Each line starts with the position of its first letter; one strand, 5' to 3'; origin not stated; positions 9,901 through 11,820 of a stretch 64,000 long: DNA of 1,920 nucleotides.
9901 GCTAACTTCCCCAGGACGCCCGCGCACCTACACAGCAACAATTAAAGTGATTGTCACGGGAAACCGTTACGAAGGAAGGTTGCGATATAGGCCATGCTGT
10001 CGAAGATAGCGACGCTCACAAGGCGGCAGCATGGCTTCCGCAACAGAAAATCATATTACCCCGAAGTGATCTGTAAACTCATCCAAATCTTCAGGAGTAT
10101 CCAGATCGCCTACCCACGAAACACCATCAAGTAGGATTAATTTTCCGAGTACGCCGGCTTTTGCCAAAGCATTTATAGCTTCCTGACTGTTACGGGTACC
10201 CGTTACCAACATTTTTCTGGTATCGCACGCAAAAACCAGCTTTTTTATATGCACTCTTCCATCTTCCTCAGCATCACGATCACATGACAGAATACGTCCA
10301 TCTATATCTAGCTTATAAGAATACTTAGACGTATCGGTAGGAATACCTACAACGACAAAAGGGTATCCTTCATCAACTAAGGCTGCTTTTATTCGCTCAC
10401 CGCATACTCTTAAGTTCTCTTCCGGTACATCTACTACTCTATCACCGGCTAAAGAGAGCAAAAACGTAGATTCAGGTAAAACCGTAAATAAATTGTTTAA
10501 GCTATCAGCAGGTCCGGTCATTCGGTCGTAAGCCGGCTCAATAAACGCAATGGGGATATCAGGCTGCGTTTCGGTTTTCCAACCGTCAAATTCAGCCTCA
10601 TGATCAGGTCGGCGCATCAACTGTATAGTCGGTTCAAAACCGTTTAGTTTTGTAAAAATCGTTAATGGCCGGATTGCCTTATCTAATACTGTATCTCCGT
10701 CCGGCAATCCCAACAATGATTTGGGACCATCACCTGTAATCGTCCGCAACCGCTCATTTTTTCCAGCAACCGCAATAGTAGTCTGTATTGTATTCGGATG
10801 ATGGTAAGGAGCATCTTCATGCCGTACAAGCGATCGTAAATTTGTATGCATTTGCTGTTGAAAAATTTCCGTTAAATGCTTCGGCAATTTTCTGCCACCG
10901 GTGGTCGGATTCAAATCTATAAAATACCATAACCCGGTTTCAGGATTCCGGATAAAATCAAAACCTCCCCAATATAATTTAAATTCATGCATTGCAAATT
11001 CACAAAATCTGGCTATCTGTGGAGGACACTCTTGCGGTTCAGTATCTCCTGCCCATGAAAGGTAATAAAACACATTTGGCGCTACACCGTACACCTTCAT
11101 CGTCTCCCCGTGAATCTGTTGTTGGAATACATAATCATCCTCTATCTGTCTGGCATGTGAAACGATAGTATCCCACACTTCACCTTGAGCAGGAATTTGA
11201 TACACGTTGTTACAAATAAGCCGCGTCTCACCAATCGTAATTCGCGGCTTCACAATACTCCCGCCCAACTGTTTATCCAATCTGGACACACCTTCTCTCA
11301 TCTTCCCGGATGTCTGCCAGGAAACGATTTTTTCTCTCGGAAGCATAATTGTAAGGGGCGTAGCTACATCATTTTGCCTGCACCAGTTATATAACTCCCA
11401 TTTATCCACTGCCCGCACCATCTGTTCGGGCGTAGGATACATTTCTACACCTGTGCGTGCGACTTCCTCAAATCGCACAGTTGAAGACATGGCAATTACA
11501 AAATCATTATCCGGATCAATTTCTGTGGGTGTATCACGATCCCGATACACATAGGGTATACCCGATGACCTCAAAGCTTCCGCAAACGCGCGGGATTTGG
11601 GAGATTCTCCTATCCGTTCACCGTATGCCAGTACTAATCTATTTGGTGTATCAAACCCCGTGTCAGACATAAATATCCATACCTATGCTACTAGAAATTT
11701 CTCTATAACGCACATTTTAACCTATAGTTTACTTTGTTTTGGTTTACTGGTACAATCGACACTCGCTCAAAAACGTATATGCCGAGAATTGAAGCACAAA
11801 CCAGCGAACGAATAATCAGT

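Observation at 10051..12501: Divergent gene pair: an ATP-grasp/MobA-like nucleotidyltransferase fusion and a second, divergent UMP-kinase-like amino-acid-kinase paralog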

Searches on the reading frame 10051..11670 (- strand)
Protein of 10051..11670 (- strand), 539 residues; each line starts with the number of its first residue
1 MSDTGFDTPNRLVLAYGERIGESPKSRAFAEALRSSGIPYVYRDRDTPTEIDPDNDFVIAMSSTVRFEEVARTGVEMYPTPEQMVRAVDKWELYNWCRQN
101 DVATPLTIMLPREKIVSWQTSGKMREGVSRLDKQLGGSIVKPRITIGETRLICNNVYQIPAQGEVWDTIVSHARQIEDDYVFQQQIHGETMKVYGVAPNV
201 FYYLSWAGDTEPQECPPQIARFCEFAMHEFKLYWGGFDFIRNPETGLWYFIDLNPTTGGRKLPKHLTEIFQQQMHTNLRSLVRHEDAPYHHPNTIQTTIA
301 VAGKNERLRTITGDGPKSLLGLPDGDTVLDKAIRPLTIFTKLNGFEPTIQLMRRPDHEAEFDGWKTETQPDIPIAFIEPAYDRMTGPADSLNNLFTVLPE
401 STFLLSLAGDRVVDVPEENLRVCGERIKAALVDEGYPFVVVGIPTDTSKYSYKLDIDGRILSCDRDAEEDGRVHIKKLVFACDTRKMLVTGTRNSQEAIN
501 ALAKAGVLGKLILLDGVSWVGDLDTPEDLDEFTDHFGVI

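Call 3: search_protein_families(library=pfam, proteins=[window:10051-11670:-], max_evalue=1)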
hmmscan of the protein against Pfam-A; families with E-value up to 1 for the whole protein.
window:10051-11670:- (539 aa): 1 family
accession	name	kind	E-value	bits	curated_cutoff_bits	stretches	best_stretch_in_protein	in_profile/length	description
PF14598.12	PAS_11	-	0.091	13.2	25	1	447-477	1-29/109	PAS domain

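Call 4: search_protein_families(library=ncbifam, proteins=[window:10051-11670:-], max_evalue=1)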
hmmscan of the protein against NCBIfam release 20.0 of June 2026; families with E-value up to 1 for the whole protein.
window:10051-11670:- (539 aa): 3 families
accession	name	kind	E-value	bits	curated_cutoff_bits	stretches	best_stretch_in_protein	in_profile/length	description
TIGR04187.1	GRASP_SAV_5884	subfamily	0.0026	17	350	1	211-256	245-289/312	ATP-grasp ribosomal peptide maturase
TIGR04185.1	ATPgraspMvdC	equivalog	0.0038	16.4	425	1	211-257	250-295/318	MvdC family ATP-grasp ribosomal peptide maturase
NF041313.1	UDPGP_AglF_Halo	equivalog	0.094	12.2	400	1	296-333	2-38/234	UTP--glucose-1-phosphate uridylyltransferase AglF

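Call 5: search_solved_structures(query=window:10051-11670:-, max_evalue=10, show_alignments=2)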
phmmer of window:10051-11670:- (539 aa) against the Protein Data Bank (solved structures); distinct sequences matched with E-value up to 10: 2.
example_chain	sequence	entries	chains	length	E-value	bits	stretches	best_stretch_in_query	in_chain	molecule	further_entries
7m4s_A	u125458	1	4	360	0.94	11.1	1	211-264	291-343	AMdnB protein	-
3hcw_A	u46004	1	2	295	1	11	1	424-464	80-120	Maltose operon transcriptional repressor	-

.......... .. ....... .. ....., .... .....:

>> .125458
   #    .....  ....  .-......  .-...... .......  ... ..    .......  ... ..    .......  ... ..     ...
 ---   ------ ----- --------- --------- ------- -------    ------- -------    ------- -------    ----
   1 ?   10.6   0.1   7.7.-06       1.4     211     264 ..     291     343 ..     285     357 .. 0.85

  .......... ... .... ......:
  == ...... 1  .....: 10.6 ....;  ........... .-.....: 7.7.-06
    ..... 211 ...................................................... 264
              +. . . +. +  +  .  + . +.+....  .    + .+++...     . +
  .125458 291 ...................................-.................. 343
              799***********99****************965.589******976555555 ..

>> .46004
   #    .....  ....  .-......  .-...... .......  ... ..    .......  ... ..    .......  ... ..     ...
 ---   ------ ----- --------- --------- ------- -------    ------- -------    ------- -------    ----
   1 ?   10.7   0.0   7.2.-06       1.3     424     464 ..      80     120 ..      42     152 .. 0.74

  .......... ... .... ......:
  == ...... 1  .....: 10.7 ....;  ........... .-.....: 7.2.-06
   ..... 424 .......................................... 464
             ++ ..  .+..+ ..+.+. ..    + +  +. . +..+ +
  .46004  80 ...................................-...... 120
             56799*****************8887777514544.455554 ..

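Call 7: find_homologous_proteins(query=window:10051-11670:-, max_evalue=0.001)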
Query window:10051-11670:- (539 aa): 3 proteins with E <= 0.001 among 7830 candidates.
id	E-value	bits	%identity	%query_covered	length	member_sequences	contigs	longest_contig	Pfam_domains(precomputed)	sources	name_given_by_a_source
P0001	0.0e+0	1262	100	100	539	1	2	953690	-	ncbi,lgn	-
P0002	7.3e-297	1003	77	99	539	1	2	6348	-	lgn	-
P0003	6.9e-107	376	39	97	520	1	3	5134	-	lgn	-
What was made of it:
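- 10051..11670 (-): Gene X: 539-aa fusion protein (ATP-grasp + nucleotidyltransferase), database protein P0001. Only 3 homologs in the word-indexed search (call 7).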

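Call 8: find_encoding_contigs(protein=P0001, flank=8000, max_places=4)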
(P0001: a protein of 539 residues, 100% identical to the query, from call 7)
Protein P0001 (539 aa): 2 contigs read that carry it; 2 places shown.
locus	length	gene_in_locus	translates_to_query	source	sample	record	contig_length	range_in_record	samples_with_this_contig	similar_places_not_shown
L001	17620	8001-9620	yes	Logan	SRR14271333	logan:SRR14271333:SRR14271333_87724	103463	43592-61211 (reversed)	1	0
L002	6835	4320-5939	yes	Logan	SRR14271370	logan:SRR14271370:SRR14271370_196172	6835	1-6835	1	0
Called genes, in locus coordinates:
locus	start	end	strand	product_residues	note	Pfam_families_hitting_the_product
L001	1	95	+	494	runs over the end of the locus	-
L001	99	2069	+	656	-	PF06480:FtsH_ext (weak), PF00004:AAA, PF07728:AAA_5 (weak), PF17862:AAA_lid_3, PF01434:Peptidase_M41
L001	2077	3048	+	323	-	PF02739:5_3_exonuc_N, PF01367:5_3_exonuc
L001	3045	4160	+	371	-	PF13439:Glyco_transf_4 (weak), PF20706:GT4-conflict (weak), PF00534:Glycos_transf_1, PF13692:Glyco_trans_1_4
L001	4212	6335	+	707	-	-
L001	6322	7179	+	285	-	PF01149:Fapy_DNA_glyco, PF06831:H2TH, PF06827:zf-FPG_IleRS (weak)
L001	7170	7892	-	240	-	PF00696:AA_kinase (weak)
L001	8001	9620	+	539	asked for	-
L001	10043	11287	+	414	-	PF00486:Trans_reg_C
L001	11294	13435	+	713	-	-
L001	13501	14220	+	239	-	PF00696:AA_kinase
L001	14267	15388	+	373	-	PF02463:SMC_N, PF13175:AAA_15, PF13476:AAA_23, PF13304:AAA_21 (faint)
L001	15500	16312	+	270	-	PF01256:Carb_kinase, PF02110:HK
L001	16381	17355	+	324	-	PF00781:DAGK_cat (weak)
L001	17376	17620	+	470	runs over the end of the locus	PF21799:MurD-like_N, PF08245:Mur_ligase_M, PF02875:Mur_ligase_C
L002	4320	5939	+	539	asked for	-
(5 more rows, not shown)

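Call 9: find_encoding_contigs(protein=P0002, flank=8000, max_places=4)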
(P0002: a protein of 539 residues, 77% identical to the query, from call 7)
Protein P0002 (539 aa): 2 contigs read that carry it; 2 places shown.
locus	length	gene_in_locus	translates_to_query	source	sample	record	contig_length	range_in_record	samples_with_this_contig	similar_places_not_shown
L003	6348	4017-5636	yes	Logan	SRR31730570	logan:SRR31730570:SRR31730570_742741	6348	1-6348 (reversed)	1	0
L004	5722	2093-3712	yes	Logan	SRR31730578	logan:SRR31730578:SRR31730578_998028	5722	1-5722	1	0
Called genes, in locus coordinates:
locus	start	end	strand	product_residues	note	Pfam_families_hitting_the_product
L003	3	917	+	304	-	?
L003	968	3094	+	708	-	-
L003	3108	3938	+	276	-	PF01149:Fapy_DNA_glyco, PF06831:H2TH, PF06827:zf-FPG_IleRS (faint)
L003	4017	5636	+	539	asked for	-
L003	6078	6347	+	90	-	?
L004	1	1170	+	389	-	?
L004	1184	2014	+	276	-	PF01149:Fapy_DNA_glyco, PF06831:H2TH, PF06827:zf-FPG_IleRS (faint)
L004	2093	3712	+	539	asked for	-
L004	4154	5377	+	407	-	PF00486:Trans_reg_C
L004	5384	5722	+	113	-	?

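Call 10: find_encoding_contigs(protein=P0003, flank=8000, max_places=4)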
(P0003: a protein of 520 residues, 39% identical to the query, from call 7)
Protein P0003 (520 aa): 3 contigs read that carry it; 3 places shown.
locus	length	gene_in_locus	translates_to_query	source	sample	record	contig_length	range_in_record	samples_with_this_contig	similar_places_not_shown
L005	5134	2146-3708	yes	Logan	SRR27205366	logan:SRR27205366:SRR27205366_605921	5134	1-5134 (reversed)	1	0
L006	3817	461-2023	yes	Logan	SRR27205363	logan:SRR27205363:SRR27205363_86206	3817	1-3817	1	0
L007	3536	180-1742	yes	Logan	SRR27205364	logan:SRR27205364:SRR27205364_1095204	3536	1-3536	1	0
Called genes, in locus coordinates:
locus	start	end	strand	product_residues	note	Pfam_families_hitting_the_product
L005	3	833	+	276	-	?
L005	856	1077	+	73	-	-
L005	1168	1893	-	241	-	PF00696:AA_kinase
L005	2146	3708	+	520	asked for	-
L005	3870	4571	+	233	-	PF00696:AA_kinase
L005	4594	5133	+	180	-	?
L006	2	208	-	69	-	?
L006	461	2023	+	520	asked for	-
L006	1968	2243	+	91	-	-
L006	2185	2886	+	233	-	PF00696:AA_kinase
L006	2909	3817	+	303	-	?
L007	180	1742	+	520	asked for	-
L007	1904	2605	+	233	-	PF00696:AA_kinase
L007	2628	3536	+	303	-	?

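Call 19: find_related_loci(query=A1, collection=genome_contigs, flank=8000)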
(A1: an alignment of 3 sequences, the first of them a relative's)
Query A1 (539 aa) in genome_contigs; peptide patterns used: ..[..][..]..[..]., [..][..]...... (x = any residue, [..] = any of these).
67 stretches matched a pattern, but none encodes a relative of the query by tblastn (E <= 1e-3).

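Call 22: predict_structure(alignment_id=A1)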
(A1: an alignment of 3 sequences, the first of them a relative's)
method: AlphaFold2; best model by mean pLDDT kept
length: 539 residues; sequences in the alignment: 3
mean_pLDDT: 38.9   pTM: 0.29
mean pLDDT of the five models: 38.9, 37.6, 35.6, 32.0, 30.0
residues with pLDDT >= 90: 0; 70-90: 24; 50-70: 74; < 50: 441
segments of 3 or more residues with pLDDT < 50: 1-357, 373-418, 483-494, 516-539
pLDDT, mean of each block of 10 residues (from residue 1): 30 26 32 36 36 36 30 31 32 41 30 32 36 32 29 34 36 29 27 26 36 40 35 26 29 27 33 35 32 32 29 30 39 41 39 44 55 43 29 34 33 44 61 64 63 78 68 63 43 48 63 55 34 33
secondary structure, 60 per line:
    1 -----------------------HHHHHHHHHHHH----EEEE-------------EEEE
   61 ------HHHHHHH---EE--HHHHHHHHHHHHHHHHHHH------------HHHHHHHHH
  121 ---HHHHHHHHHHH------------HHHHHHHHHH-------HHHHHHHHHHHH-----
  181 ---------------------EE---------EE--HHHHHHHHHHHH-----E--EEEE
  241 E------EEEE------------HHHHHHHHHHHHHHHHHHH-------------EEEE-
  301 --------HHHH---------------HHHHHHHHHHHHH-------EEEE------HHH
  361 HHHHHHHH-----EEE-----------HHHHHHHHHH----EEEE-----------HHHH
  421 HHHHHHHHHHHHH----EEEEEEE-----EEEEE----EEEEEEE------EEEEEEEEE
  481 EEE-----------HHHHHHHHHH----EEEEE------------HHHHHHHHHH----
elements in order: H24-35 E40-43 E57-60 H67-73 H81-99 H112-120 H124-134 H147-156 H164-175 H217-228 E237-241 E248-251 H264-282 E296-299 H309-312 H328-340 E348-351 H358-368 E374-376 H388-397 E402-405 H417-433 E438-444 E450-454 E459-465 E472-483 H495-504 E509-513 H526-535
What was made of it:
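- Tried and rejected: AF2 with a 3-sequence alignment failed (pLDDT 39, call 22).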

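Call 24: search_solved_structures(query=A1, max_evalue=10, show_alignments=5)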
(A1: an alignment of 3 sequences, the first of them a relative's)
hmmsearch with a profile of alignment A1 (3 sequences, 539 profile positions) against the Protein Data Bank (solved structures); distinct sequences matched with E-value up to 10: 5.
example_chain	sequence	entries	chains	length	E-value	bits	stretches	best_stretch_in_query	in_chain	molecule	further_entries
3hcw_A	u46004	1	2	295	0.031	16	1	411-465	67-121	Maltose operon transcriptional repressor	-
4trq_A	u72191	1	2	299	0.47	12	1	23-158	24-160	Nuclear mRNA export protein SAC3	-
3t5v_A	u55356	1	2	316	0.53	11.9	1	23-158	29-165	Nuclear mRNA export protein SAC3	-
9bou_A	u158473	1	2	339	0.68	11.5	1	212-256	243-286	MvdD-like pre-ATP grasp domain-containing protein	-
5ubp_A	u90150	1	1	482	1.2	10.7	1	23-158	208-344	Leucine permease transcriptional regulator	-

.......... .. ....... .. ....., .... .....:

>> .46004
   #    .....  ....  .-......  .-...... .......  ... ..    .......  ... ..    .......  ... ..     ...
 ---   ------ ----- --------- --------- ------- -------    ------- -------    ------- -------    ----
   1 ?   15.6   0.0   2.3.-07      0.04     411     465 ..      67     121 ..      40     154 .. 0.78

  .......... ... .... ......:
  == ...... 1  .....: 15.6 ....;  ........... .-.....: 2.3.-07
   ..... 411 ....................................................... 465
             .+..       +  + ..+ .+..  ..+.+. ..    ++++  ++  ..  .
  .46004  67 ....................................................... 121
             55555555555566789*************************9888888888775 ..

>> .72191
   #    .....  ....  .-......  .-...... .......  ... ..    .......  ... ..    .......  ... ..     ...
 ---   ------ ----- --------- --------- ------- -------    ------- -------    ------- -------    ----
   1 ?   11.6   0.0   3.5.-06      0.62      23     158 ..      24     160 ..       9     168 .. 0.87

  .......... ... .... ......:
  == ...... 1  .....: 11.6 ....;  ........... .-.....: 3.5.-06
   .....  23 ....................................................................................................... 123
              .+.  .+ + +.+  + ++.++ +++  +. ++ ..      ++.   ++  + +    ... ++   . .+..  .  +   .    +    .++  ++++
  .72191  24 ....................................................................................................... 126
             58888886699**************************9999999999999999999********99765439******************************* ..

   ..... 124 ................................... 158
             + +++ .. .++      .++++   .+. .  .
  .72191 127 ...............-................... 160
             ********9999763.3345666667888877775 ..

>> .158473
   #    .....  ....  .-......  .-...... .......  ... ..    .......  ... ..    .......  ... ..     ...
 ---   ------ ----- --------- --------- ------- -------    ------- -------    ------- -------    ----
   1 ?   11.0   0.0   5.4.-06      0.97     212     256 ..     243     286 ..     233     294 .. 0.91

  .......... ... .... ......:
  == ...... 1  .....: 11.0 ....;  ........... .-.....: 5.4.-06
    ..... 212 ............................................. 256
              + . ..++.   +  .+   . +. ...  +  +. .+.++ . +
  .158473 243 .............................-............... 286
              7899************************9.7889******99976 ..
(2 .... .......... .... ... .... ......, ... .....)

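Call 28: search_protein_representatives(alignment_id=A1)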
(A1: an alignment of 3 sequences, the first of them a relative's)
Query: 3 sequences, 539 profile positions. Proteins with E-value up to 0.001 (for the whole library): 25; up to 1e-10: 13; up to 1e-30: 10. The best 25 are listed.
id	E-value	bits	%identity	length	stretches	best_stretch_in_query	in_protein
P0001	0.0e+00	1089.9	-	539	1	1-538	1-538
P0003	2.1e-281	950.6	-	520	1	9-538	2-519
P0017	3.2e-135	468.1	-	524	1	13-537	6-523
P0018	3.8e-119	415.0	-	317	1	222-537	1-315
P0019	1.9e-111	389.6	-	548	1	40-534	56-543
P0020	1.5e-106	373.5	-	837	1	44-537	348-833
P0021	2.3e-87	310.1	-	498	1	8-474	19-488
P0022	1.5e-78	281.1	-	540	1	56-531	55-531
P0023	5.9e-53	196.6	-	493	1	73-537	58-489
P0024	3.4e-38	147.8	-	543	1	11-533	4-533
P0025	3.7e-17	78.4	-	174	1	12-187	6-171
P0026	8.9e-17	77.2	-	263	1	10-261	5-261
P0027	1.8e-14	69.6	-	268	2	178-267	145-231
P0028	1.4e-10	56.7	-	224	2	178-267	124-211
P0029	2.3e-10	56.0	-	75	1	215-284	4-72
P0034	5.7e-05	38.2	-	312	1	212-267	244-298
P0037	5.8e-04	34.9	-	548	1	212-257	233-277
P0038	6.9e-04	34.6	-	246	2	292-339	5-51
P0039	8.9e-04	34.3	-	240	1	214-257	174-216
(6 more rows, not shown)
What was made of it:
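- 10051..11670 (-): The exhaustive profile search gave 25 hits, about 10 of them full-length fusion clusters (call 28).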

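Call 48: fold_search(model_id=the predicted structure, library=pdb)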
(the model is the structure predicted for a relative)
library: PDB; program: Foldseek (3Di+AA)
matches with E <= 10: 1235; with E <= 0.001: 640
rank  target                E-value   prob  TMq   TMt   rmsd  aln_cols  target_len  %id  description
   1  4jd0                  2.3e-11  1.00  0.33  0.67   5.6       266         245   15  Structure of the inositol-1-phosphate CTP transferase from T. maritima. (released 2013-09-18)
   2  9xur_A                6.0e-11  1.00  0.33  0.39   5.8       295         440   14  ADPG-bound ADP-Glucose Pyrophosphorylase (released 2026-04-08)
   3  3pkp_A                8.0e-11  1.00  0.37  0.64   3.8       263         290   15  Q83S Variant of S. Enterica RmlA with dATP (released 2011-01-12)
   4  7dro_E                8.5e-11  1.00  0.31  0.52   7.4       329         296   14  Structure of ATP-grasp ligase PsnB complexed with minimal precursor (released 2021-09-08)
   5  3zlk_A                1.1e-10  1.00  0.36  0.62   4.0       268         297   14  Pseudomonas aeruginosa RmlA in complex with allosteric inhibitor (released 2013-02-20)
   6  3pkp_B                1.5e-10  1.00  0.37  0.64   3.8       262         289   15  Q83S Variant of S. Enterica RmlA with dATP (released 2011-01-12)
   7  9bou_A                1.6e-10  1.00  0.31  0.53   6.5       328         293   13  Crystal structure of ATP-grasp ligase PruB from Streptomyces coelicolor A3(2) (released 2024-12-18)
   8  1iim_A                1.7e-10  1.00  0.35  0.61   4.3       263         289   14  thymidylyltransferase complexed with TTP (released 2001-05-09)
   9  3pkp_L                2.0e-10  1.00  0.37  0.65   3.7       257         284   15  Q83S Variant of S. Enterica RmlA with dATP (released 2011-01-12)
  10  1mc3_A                2.0e-10  1.00  0.35  0.61   4.6       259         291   15  CRYSTAL STRUCTURE OF RFFH (released 2002-11-20)
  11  5ify_A                2.1e-10  1.00  0.35  0.60   4.7       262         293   14  Crystal structure of Glucose-1-phosphate thymidylyltransferase from Burkholderia vietnamiensis in complex with 2 -Deox (released 2016-03-09)
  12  6v96_J                2.1e-10  1.00  0.32  0.41   5.9       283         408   11  Agrobacterium tumefaciens ADP-Glucose pyrophosphorylase-S72E (released 2020-12-16)
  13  8evy_A                2.1e-10  1.00  0.35  0.54   5.8       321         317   15  DdlB from Pseudomonas aeruginosa PAO1 in complex with ATP and D-ala-D-ala (released 2023-08-30)
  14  5w5r_G                2.2e-10  1.00  0.33  0.42   5.2       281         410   12  Agrobacterium tumefaciens ADP-glucose pyrophosphorylase P96A mutant bound to activator pyruvate (released 2018-11-14)
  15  3pkp_C                2.3e-10  1.00  0.37  0.66   3.7       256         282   15  Q83S Variant of S. Enterica RmlA with dATP (released 2011-01-12)
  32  7dro_A                4.0e-10  1.00  0.31  0.52   8.0       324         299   14  Structure of ATP-grasp ligase PsnB complexed with minimal precursor (released 2021-09-08)
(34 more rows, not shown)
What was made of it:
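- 10807..11670 (-): ATP-grasp half of X (aa 1 to about 288), including a pre-ATP-grasp subdomain. Foldseek matches PsnB 7dro (8.5e-11), PruB 9bou, DdlB and LysX (call 48).
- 10051..10797 (-): Nucleotidyltransferase half of X (aa about 292-539), ending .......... Foldseek matches inositol-1-P cytidylyltransferase 4jd0 (2.3e-11), RmlA, ADP-Glc pyrophosphorylase and HddC (call 48).
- On Sugar/alcohol-phosphate nucleotidyltransferases (Pfam NTP_transferase / NTP_transf_3) (X, aa 292-539): Foldseek matches 4jd0 (2.3e-11; TM 0.67 normalised to the target), HddC (TM 0.72), RmlA and AGPase (call 48).
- Foldseek matches both halves at E of 1e-10 to 1e-11 (call 48). The top structural NTase match is an inositol-1-phosphate cytidylyltransferase (call 48). 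Ddl and LysX match as well by structure (call 48).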
